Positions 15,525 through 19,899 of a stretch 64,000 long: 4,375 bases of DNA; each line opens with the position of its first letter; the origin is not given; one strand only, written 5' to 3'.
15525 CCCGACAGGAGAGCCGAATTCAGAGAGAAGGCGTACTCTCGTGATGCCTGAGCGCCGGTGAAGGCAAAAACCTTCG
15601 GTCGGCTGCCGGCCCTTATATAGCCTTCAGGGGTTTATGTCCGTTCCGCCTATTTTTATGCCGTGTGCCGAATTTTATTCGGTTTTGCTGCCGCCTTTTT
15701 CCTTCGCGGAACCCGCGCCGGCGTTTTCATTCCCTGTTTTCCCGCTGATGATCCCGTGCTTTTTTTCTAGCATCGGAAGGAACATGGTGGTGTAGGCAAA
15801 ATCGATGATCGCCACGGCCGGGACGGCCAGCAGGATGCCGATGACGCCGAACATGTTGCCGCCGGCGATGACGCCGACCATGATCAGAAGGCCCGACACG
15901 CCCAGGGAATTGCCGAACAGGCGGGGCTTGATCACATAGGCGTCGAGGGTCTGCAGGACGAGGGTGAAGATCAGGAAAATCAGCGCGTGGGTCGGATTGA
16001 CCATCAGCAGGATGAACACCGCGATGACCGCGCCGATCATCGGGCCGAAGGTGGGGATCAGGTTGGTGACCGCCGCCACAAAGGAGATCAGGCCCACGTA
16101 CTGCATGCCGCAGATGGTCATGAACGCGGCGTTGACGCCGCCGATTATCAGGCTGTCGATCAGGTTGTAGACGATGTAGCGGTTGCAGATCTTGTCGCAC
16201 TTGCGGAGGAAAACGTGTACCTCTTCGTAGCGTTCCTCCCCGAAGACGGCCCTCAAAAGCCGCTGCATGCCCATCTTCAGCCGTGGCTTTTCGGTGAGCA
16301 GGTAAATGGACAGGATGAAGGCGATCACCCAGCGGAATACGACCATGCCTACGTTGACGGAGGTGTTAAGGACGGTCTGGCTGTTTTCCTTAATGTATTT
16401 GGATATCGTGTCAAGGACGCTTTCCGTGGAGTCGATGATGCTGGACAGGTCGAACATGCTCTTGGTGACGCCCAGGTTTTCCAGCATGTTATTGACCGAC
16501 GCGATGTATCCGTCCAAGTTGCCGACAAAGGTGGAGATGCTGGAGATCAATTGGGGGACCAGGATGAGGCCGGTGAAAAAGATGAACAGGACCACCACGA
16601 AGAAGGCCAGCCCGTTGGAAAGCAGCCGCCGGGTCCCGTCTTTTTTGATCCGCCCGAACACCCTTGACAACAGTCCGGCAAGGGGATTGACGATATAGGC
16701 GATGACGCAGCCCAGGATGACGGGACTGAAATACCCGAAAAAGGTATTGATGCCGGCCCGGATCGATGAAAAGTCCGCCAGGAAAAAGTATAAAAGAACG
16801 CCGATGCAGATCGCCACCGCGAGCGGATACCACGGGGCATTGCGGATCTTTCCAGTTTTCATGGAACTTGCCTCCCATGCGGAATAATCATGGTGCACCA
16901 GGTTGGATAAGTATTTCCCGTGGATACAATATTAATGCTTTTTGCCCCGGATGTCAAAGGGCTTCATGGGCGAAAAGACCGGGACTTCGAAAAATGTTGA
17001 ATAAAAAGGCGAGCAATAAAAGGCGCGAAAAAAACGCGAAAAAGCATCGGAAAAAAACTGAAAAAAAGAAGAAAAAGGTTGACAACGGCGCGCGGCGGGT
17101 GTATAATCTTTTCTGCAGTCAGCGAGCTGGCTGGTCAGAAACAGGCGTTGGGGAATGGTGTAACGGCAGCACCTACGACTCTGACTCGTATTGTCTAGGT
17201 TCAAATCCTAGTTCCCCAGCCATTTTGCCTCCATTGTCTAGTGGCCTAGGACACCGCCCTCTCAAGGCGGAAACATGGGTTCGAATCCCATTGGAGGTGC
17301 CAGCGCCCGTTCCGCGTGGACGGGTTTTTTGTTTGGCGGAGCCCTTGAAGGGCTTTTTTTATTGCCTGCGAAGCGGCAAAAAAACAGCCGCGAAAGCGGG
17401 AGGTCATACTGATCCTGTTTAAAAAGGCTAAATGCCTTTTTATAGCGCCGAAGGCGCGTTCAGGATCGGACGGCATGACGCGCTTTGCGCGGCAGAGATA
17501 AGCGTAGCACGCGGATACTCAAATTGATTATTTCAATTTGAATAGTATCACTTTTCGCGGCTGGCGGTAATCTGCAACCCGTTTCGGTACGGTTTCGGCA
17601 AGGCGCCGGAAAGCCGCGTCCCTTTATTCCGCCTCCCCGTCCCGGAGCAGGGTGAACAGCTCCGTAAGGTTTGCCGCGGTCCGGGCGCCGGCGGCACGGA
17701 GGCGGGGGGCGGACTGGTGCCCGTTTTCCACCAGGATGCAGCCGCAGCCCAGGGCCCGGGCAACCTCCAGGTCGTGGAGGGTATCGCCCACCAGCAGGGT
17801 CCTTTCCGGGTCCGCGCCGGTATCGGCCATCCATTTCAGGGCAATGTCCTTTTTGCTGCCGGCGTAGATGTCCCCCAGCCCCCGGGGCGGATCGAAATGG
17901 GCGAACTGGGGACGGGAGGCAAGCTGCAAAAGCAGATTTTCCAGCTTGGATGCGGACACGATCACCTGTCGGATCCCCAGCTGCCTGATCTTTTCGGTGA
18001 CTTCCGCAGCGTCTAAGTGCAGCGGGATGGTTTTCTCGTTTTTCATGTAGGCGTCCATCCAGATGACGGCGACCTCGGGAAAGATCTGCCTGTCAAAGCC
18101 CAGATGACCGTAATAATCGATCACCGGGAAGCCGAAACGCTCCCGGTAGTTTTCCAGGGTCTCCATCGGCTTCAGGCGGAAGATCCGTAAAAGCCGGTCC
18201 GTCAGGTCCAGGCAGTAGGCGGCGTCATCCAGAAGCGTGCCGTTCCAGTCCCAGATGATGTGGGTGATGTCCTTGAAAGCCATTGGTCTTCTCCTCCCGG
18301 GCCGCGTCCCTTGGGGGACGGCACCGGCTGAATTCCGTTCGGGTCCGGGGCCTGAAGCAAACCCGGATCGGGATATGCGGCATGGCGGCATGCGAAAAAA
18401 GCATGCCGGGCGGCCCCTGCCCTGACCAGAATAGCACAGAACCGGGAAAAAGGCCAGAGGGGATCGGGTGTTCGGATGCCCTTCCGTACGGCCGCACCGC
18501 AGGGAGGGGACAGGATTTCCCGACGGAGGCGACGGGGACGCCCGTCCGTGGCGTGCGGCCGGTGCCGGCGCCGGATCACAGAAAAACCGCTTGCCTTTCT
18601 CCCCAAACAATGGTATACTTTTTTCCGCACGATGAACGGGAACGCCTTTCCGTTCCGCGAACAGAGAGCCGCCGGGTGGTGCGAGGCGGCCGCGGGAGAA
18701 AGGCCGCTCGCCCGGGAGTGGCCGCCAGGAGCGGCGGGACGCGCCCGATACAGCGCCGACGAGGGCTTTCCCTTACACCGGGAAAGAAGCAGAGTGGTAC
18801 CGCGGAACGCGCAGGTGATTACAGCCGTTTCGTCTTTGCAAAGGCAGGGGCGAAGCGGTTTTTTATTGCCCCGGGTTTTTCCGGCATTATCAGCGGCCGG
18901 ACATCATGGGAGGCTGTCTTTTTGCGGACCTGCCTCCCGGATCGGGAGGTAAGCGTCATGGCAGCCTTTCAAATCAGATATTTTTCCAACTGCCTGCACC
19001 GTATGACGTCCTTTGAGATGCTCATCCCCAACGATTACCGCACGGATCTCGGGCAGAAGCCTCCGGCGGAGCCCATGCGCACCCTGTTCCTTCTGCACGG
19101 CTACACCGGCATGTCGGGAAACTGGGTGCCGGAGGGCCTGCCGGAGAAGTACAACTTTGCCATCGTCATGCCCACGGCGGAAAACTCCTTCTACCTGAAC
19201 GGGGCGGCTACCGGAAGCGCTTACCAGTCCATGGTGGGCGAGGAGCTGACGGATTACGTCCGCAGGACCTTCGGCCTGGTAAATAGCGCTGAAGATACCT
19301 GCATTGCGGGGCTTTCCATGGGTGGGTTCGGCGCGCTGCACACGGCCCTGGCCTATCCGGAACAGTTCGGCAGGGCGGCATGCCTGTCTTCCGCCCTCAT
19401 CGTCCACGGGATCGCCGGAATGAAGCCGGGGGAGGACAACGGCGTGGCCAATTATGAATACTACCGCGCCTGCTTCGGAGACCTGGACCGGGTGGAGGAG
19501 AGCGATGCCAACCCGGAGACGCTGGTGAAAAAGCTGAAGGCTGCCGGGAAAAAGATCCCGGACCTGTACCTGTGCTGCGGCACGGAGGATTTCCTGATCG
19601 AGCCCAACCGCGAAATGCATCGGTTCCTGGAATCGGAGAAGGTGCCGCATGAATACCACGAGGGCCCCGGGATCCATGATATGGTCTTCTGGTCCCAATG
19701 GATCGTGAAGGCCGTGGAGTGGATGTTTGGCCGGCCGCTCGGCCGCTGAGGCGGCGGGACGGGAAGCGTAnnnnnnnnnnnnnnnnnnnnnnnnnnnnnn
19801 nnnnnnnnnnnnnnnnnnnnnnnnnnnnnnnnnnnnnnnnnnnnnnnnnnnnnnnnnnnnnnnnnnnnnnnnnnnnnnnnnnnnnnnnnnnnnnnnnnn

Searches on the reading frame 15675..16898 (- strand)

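Call 11: search_protein_families(library=pfam, proteins=[window:15675-16898:-])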
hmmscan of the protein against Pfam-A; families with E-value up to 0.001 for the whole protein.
window:15675-16898:- (407 aa): 1 family
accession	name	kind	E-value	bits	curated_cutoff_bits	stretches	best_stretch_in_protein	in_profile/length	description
PF01594.21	AI-2E_transport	-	3.3e-49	168.3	34.3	1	49-370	13-324/327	AI-2E family transporter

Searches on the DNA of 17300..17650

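Call 9: search_rna_families(source=window, start=17300, end=17650, threshold=evalue, max_evalue=10, show_alignments=3)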
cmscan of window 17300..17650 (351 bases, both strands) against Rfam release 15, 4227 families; matches with E-value up to 10: 10.
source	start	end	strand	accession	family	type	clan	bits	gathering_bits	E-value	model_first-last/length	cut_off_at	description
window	17329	17410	-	RF02900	AaHKsRNA82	Gene; sRNA;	-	20.9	51.4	0.8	1-81/81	no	Aggregatibacter sRNA 82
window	17515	17542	+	RF03321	mir-1006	Gene; miRNA;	-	18.3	64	0.83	28-55/78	no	mir-1006 microRNA precursor family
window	17361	17450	+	RF01070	sucA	Cis-reg;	-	14.7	40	3.6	1-83/83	no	SucA RNA motif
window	17443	17501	+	RF01938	mir-1251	Gene; miRNA;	-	13.3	81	5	1-66/66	no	mir-1251 microRNA precursor family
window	17303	17362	+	RF02837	anti-hemB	Gene; sRNA;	-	13.1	49.5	1.6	1-81/81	no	Burkholderia RNA 7 (anti-hemB)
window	17334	17369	+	RF00519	suhB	Gene; sRNA;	CL00108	12.9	41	4.3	1-77/77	no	Makes More Granules Regulator RNA (mmgR)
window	17365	17516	+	RF02204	WT1-AS_2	Gene; lncRNA;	-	12.8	45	3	1-137/137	no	WT1 antisense RNA conserved region 2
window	17341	17397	+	RF01839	eeev_FSE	Cis-reg; frameshift_element;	-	12.5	80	8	1-73/73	no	eastern equine encephalitis ribosomal frameshift element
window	17445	17458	-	RF01687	Acido-Lenti-1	Gene; sRNA;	-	12.4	37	2.4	32-45/46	no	Acido-Lenti-1 RNA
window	17408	17470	+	RF00441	snoZ242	Gene; snRNA; snoRNA; CD-box;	-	10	90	4.4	1-198/198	no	Small nucleolar RNA Z242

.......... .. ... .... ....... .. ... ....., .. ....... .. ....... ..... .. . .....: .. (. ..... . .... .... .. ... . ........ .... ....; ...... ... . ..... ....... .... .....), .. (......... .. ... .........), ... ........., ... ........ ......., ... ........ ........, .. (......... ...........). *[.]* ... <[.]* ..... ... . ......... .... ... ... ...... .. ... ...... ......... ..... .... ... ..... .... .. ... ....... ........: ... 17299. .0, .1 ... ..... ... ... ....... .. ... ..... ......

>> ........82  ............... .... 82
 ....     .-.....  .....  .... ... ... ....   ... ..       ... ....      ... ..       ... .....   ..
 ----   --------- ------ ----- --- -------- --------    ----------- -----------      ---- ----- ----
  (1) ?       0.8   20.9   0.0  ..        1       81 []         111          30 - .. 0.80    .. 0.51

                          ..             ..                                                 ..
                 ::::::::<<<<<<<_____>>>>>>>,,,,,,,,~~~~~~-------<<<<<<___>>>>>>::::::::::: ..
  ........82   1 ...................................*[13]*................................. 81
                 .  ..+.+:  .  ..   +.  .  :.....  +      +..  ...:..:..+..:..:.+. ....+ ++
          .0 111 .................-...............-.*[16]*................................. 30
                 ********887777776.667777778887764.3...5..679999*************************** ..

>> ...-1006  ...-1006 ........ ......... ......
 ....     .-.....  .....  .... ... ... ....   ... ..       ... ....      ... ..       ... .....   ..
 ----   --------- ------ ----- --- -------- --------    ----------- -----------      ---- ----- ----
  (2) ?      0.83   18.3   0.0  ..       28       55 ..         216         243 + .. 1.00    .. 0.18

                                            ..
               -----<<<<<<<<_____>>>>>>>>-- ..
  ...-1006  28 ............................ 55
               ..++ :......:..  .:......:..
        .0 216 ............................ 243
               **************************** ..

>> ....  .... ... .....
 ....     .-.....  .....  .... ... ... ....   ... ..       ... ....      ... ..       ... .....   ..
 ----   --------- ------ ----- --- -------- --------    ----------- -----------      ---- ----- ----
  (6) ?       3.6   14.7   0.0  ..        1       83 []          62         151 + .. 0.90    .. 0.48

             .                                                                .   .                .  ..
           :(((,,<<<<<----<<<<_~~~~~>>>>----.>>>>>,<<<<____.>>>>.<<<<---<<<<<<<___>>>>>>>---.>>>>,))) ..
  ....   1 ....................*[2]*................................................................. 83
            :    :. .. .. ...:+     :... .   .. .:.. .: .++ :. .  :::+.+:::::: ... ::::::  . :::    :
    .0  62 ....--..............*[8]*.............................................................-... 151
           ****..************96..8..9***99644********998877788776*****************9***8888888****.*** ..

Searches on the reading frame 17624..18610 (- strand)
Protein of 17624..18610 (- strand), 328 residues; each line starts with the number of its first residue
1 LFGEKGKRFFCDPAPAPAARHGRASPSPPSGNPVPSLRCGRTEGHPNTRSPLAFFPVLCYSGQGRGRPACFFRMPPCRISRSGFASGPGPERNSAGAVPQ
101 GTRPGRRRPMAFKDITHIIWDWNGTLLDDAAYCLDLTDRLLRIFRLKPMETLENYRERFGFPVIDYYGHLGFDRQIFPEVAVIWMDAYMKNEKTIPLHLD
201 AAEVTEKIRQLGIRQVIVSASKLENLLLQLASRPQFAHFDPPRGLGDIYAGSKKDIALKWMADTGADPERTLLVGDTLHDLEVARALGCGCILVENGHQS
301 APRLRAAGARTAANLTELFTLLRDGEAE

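Call 11: search_protein_families(library=pfam, proteins=[window:17624-18610:-])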
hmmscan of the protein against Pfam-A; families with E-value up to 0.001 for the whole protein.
window:17624-18610:- (328 aa): 4 families
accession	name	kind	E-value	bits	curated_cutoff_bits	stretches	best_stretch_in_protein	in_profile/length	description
PF13419.12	HAD_2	-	4.6e-14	53.4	23.8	1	118-294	1-178/178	Haloacid dehalogenase-like hydrolase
PF00702.32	Hydrolase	-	6.9e-12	46.6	26.4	1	116-288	2-191/191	haloacid dehalogenase-like hydrolase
PF13242.12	Hydrolase_like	-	1.2e-09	38.4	22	1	261-317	14-74/75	HAD-hyrolase-like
PF12710.13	HAD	-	1.7e-06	29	27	1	118-285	1-189/189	haloacid dehalogenase-like hydrolase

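Call 63: find_encoding_contigs(protein=window:17624-18610:-, flank=1500, max_places=10)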
Protein window:17624-18610:- (328 aa): no gene with exactly this product is on record in the collection.

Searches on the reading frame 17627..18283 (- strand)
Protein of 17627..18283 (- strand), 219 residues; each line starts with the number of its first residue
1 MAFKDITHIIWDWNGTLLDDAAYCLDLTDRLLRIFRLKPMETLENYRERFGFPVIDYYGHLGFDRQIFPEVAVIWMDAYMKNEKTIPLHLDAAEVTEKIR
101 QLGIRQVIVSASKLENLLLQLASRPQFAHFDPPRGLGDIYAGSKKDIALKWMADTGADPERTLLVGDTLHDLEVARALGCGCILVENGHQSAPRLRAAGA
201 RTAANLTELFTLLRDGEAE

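Call 65: find_encoding_contigs(protein=window:17627-18283:-, flank=1500, max_places=10)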
Protein seq(219 aa) (219 aa): 19 contigs read that carry it; 7 places shown.
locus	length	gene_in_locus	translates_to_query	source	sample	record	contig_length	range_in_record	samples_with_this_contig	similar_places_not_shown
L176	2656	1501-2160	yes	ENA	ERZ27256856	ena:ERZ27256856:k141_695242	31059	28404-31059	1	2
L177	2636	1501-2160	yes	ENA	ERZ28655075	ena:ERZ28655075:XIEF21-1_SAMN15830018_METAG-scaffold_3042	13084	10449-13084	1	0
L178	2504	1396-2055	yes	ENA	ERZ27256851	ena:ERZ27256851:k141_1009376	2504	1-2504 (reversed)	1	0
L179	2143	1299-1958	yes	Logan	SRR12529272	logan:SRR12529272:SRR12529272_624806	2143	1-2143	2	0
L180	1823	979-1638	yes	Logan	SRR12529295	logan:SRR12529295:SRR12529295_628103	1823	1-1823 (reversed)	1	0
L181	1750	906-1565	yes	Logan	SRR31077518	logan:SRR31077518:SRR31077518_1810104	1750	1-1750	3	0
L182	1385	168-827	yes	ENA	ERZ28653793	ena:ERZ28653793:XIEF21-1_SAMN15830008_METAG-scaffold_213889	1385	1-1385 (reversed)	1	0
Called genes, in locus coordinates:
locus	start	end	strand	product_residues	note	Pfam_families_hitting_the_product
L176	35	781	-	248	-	PF00756:Esterase, PF02230:Abhydrolase_2 (weak)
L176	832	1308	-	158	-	-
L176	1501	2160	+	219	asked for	PF00702:Hydrolase, PF12710:HAD (weak), PF13419:HAD_2, PF13242:Hydrolase_like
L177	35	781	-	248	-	PF00756:Esterase, PF02230:Abhydrolase_2 (weak)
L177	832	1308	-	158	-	-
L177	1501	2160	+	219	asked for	PF00702:Hydrolase, PF12710:HAD (weak), PF13419:HAD_2, PF13242:Hydrolase_like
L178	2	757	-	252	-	?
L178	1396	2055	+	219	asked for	PF00702:Hydrolase, PF12710:HAD (weak), PF13419:HAD_2, PF13242:Hydrolase_like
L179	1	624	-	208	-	?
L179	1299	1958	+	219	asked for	PF00702:Hydrolase, PF12710:HAD (weak), PF13419:HAD_2, PF13242:Hydrolase_like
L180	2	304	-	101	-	?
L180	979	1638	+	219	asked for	PF00702:Hydrolase, PF12710:HAD (weak), PF13419:HAD_2, PF13242:Hydrolase_like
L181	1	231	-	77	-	?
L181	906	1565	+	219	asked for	PF00702:Hydrolase, PF12710:HAD (weak), PF13419:HAD_2, PF13242:Hydrolase_like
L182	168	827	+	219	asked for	PF00702:Hydrolase, PF12710:HAD (weak), PF13419:HAD_2, PF13242:Hydrolase_like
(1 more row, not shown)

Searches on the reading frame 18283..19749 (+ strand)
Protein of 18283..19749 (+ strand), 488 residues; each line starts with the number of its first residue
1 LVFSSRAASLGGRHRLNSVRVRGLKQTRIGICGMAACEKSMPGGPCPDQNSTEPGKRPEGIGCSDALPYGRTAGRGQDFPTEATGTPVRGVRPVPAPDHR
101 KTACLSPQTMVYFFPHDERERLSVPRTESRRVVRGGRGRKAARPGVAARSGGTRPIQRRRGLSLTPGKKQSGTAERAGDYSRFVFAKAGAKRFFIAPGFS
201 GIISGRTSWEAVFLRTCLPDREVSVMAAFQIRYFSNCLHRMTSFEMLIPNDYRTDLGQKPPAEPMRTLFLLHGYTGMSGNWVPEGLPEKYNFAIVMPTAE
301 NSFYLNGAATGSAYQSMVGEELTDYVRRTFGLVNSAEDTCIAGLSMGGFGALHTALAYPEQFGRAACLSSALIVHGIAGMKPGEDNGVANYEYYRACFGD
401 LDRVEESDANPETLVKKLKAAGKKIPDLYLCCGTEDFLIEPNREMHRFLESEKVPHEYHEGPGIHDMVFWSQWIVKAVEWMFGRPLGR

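Call 11: search_protein_families(library=pfam, proteins=[window:18283-19749:+])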
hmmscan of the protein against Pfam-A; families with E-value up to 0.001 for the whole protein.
window:18283-19749:+ (488 aa): 2 families
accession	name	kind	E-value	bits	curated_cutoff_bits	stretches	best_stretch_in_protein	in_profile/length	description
PF00756.26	Esterase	-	3.6e-19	70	22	1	235-479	1-249/251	Putative esterase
PF02230.22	Abhydrolase_2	-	1.4e-05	25.4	23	1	323-420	91-184/217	Phospholipase/Carboxylesterase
